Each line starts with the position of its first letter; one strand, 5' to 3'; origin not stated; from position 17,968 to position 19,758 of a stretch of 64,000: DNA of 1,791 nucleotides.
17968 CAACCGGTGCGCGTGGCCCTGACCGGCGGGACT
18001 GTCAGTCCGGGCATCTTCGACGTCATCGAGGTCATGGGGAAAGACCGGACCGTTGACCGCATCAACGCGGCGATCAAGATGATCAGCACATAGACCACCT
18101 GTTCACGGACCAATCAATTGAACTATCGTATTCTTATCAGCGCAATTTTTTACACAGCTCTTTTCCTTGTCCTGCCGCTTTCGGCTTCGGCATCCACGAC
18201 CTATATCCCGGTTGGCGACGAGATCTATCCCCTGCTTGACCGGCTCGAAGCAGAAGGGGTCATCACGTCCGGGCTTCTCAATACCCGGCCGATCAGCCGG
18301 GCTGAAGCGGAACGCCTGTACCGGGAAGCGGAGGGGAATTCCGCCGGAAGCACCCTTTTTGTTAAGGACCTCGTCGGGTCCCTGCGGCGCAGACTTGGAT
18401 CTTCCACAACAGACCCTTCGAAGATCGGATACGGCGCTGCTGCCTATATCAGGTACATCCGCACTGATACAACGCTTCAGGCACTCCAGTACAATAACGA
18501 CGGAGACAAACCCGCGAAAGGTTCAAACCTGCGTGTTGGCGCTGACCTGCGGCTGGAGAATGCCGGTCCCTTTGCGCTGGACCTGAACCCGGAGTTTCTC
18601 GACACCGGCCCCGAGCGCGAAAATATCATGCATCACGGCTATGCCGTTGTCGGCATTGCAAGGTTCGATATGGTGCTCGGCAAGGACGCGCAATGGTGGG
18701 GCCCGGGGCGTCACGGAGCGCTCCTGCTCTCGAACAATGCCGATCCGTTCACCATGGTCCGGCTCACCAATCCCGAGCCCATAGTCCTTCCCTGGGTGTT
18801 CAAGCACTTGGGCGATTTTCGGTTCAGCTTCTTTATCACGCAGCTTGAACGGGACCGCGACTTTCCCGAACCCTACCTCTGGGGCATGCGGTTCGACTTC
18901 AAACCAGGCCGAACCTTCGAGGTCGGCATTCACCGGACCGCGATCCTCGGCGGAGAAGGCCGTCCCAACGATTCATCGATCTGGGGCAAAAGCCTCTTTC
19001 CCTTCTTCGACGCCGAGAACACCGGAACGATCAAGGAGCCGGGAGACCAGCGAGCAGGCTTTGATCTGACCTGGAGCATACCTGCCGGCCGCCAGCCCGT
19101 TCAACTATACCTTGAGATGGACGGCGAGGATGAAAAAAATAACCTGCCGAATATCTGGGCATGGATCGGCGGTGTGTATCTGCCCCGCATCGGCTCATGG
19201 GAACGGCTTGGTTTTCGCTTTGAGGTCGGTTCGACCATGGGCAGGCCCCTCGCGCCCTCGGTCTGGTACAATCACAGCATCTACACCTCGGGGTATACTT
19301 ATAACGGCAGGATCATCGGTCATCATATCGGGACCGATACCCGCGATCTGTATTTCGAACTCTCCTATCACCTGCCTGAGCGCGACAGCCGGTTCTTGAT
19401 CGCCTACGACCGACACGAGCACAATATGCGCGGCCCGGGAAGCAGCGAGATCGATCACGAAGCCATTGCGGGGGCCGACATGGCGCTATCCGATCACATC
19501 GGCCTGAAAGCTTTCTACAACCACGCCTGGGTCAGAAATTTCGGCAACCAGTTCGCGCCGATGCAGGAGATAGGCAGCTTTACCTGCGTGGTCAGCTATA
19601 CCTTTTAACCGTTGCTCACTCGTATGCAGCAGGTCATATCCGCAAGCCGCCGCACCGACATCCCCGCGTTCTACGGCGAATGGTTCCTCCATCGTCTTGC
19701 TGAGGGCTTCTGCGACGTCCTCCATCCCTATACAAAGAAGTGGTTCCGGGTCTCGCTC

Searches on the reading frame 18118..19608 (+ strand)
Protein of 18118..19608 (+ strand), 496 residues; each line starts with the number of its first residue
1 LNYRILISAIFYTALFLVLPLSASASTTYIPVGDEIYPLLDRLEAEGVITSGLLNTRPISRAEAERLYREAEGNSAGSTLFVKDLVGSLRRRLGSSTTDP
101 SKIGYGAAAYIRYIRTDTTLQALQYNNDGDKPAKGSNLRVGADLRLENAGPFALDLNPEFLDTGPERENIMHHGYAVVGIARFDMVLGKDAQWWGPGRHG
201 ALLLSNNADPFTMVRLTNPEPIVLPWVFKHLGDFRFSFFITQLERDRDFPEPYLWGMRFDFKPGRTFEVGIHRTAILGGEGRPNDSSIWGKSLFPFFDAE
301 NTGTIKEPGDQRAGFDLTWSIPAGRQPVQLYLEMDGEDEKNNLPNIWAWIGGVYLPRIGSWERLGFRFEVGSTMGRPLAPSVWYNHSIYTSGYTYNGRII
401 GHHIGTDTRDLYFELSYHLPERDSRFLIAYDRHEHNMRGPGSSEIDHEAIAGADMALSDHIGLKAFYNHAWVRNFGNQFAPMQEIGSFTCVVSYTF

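Call 70: search_protein_families(library=pfam, proteins=[window:18118-19608:+], max_evalue=0.001)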
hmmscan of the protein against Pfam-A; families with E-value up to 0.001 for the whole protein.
window:18118-19608:+ (496 aa): 1 family
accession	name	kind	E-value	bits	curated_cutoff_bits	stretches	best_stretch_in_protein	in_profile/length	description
PF14052.12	Caps_assemb_Wzi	-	7.3e-84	282.5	30.1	1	118-476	15-382/392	Capsule assembly protein Wzi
